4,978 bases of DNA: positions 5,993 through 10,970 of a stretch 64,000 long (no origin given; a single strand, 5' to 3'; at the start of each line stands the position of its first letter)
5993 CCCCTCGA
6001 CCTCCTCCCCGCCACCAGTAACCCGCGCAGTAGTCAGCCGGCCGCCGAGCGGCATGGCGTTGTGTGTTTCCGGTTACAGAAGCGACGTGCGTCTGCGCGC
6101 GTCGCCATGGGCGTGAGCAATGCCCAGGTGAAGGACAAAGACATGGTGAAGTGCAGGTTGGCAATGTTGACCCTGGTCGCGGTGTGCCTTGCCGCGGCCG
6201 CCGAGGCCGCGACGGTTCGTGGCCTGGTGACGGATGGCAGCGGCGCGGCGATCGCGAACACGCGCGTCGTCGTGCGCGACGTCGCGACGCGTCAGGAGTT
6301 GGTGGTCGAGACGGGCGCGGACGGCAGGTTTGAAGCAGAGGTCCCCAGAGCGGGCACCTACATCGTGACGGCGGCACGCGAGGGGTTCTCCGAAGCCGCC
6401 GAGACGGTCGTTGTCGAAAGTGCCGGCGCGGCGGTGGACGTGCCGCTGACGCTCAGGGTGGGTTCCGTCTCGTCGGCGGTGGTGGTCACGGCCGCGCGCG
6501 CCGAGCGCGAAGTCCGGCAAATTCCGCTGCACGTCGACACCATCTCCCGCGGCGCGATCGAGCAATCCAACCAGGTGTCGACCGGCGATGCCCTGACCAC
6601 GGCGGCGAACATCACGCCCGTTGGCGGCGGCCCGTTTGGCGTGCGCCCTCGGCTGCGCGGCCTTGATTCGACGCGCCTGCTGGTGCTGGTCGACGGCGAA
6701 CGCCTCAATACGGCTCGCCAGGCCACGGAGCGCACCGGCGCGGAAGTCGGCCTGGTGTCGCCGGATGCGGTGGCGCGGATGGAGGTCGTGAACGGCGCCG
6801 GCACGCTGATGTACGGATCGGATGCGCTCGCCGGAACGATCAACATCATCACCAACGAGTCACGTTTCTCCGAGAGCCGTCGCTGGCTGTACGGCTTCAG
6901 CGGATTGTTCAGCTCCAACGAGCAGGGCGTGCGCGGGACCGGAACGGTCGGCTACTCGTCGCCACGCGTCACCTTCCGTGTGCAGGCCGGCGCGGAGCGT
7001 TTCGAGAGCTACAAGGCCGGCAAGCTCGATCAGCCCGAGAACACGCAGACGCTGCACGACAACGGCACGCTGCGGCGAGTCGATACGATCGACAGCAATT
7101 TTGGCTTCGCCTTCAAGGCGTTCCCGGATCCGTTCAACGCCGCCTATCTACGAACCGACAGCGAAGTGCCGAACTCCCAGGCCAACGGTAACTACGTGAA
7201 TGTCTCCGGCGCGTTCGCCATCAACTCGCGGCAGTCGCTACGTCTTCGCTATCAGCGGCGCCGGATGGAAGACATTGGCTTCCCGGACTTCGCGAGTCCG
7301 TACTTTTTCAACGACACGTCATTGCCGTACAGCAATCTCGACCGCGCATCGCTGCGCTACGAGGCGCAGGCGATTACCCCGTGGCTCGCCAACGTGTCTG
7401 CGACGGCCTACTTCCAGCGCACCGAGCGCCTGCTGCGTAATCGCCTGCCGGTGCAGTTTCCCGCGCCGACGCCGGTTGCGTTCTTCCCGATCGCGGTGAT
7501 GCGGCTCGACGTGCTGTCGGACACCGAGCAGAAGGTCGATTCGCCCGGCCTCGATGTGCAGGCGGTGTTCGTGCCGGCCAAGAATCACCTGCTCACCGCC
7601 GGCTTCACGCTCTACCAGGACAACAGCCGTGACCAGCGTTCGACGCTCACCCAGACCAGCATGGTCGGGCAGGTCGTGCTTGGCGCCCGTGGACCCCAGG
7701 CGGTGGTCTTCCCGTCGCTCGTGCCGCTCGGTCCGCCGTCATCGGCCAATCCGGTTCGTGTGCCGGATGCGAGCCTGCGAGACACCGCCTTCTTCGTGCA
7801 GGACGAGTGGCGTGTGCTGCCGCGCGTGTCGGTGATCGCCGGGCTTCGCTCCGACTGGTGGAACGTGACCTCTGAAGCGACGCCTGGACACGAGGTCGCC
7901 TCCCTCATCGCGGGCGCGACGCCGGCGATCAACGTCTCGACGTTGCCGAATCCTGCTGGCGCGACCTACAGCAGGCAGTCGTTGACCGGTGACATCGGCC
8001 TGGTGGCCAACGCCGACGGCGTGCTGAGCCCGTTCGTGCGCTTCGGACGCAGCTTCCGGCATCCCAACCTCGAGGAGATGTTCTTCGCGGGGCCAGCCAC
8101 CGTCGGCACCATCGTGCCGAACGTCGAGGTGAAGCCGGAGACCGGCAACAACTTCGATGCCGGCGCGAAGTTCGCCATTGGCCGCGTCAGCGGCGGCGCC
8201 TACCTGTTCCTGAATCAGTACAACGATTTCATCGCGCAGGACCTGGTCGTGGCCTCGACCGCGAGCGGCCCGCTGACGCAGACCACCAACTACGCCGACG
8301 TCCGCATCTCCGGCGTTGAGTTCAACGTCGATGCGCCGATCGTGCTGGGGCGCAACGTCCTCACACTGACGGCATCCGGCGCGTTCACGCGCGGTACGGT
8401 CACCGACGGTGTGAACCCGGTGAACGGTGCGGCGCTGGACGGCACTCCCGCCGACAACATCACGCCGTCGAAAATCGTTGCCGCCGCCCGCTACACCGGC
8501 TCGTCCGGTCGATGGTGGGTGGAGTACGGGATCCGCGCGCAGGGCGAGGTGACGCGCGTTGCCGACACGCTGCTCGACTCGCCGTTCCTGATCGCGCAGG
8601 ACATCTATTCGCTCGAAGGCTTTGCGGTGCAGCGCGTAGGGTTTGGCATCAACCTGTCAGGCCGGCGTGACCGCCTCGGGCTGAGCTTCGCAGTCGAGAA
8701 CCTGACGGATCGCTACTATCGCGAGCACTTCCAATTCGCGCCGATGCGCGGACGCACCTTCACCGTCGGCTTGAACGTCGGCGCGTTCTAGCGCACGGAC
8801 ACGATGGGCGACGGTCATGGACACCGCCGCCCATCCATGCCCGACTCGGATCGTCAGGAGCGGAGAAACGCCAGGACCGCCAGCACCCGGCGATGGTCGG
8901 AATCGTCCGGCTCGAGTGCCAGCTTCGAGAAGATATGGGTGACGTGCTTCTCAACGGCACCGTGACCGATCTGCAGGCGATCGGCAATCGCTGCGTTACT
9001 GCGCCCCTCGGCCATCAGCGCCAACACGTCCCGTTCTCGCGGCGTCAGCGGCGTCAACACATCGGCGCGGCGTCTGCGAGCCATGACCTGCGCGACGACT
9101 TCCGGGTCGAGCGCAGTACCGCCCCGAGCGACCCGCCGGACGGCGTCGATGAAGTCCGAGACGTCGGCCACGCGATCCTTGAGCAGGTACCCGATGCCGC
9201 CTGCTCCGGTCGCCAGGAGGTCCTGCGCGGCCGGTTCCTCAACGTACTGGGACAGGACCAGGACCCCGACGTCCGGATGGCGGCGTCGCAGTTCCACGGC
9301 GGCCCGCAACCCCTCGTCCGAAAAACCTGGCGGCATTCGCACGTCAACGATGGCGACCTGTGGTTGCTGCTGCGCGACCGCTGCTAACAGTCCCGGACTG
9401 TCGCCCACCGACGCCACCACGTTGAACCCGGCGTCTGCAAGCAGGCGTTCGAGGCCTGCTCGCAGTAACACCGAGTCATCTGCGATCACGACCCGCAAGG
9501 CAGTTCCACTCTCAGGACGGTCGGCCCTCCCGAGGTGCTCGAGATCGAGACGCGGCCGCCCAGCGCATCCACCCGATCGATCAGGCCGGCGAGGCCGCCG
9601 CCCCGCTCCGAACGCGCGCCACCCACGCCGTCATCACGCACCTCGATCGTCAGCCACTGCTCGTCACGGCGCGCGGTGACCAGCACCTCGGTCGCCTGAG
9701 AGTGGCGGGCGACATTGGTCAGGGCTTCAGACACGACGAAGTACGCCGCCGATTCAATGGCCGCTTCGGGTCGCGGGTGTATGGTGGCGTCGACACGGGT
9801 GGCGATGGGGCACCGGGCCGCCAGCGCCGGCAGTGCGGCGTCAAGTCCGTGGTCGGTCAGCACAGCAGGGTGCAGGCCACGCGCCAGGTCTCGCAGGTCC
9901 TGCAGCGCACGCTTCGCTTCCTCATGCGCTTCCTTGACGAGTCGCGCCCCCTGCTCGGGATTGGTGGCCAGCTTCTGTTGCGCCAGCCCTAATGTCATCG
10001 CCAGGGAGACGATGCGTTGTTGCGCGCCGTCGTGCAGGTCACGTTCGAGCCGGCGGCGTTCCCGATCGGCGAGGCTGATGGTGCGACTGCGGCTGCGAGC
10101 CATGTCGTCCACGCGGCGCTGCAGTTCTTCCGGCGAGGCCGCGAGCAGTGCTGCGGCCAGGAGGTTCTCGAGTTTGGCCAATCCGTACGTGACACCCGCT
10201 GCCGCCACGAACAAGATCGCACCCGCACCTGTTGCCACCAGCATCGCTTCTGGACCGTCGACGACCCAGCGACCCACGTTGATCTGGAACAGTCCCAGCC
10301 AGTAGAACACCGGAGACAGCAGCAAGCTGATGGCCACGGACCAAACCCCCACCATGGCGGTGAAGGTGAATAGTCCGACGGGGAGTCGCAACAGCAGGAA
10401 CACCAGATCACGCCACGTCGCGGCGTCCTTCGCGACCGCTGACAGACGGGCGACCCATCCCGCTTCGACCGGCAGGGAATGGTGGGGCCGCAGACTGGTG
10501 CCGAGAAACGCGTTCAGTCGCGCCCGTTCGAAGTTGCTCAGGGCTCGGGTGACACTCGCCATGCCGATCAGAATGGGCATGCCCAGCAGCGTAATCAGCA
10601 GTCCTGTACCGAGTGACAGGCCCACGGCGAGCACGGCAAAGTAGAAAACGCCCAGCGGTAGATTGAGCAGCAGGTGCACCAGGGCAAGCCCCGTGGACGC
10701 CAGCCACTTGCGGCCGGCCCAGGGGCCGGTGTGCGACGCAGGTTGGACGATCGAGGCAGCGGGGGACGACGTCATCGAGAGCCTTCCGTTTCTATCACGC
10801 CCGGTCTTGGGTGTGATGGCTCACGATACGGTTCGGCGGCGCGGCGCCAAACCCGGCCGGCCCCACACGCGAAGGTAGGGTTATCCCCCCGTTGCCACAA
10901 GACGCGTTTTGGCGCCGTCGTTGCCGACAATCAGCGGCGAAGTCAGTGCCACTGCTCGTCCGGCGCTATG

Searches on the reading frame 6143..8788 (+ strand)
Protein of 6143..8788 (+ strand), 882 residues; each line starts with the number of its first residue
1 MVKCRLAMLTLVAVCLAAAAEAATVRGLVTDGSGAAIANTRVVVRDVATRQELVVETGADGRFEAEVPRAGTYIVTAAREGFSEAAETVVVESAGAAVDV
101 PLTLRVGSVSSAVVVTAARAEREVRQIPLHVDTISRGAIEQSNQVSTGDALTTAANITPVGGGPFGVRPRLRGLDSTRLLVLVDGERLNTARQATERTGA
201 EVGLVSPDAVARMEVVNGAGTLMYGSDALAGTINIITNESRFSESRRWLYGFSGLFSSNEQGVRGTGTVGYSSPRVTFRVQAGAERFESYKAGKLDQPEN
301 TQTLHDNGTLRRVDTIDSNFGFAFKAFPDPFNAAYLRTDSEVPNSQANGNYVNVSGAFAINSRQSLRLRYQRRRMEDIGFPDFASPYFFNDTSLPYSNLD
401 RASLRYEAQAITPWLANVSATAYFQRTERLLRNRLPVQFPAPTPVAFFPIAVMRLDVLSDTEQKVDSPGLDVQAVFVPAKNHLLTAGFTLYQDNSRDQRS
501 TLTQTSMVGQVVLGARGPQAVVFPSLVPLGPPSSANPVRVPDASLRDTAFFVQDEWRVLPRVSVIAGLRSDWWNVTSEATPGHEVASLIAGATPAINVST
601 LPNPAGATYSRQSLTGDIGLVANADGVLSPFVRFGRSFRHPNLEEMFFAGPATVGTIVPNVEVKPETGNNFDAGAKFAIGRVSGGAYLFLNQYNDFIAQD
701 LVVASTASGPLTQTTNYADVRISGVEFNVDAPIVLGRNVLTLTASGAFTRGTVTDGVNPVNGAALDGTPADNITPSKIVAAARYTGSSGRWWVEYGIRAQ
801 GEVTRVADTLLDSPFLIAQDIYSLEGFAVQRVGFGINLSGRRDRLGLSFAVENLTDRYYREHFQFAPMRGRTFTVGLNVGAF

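Call 66: search_protein_families(library=pfam, proteins=[window:6143-8788:+], max_evalue=0.00001)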
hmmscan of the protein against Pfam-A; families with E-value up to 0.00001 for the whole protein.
window:6143-8788:+ (882 aa): 4 families
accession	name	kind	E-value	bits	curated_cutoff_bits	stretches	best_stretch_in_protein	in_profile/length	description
PF00593.30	TonB_dep_Rec_b-barrel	-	1.6e-35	124.2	27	1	345-854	15-436/436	TonB dependent receptor-like, beta-barrel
PF07715.20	Plug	-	1.1e-17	64.9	23.9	1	124-232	2-107/107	TonB-dependent Receptor Plug Domain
PF13620.12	CarboxypepD_reg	-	1.4e-11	45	32.3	1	24-103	1-80/82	Carboxypeptidase regulatory-like domain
PF25183.1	OMP_b-brl_4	-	8.8e-06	24.8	30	0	480-580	297-400/838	Outer membrane beta barrel domain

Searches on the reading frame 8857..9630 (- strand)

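Call 67: search_protein_families(library=pfam, proteins=[window:8857-9630:-], max_evalue=0.00001)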
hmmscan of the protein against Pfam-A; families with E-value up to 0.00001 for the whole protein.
window:8857-9630:- (258 aa): 2 families
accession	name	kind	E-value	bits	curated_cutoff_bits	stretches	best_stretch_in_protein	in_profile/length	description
PF00072.30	Response_reg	-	5.1e-16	59.3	30.2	1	47-152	1-100/111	Response regulator receiver domain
PF00196.25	GerE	-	9.2e-13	48.1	23.5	1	194-238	2-46/57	Bacterial regulatory proteins, luxR family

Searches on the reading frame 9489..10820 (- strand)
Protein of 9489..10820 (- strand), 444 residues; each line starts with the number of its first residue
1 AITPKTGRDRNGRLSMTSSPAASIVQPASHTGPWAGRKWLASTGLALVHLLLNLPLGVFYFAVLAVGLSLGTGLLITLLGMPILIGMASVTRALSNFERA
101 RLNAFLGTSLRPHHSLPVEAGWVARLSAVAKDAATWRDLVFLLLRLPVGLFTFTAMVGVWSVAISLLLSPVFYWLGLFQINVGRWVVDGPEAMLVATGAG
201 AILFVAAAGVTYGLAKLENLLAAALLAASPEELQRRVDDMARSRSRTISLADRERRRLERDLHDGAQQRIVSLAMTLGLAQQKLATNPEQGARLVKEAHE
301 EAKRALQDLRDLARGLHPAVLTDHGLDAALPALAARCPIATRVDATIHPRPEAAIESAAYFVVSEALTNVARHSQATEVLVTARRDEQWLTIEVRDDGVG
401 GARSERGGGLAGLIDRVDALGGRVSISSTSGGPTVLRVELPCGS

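Call 66: search_protein_families(library=pfam, proteins=[window:9489-10820:-], max_evalue=0.00001)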
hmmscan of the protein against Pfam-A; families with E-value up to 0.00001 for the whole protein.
window:9489-10820:- (444 aa): 3 families
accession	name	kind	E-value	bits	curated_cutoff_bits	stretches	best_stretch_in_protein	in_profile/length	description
PF13796.11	Sensor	-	1.7e-33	116.3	28.2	1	49-226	1-162/162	Putative sensor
PF07730.19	HisKA_3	-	1.4e-15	58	24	1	254-321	1-68/68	Histidine kinase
PF02518.31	HATPase_c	-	2.3e-09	38.1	26.4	1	358-442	5-109/111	Histidine kinase-, DNA gyrase B-, and HSP90-like ATPase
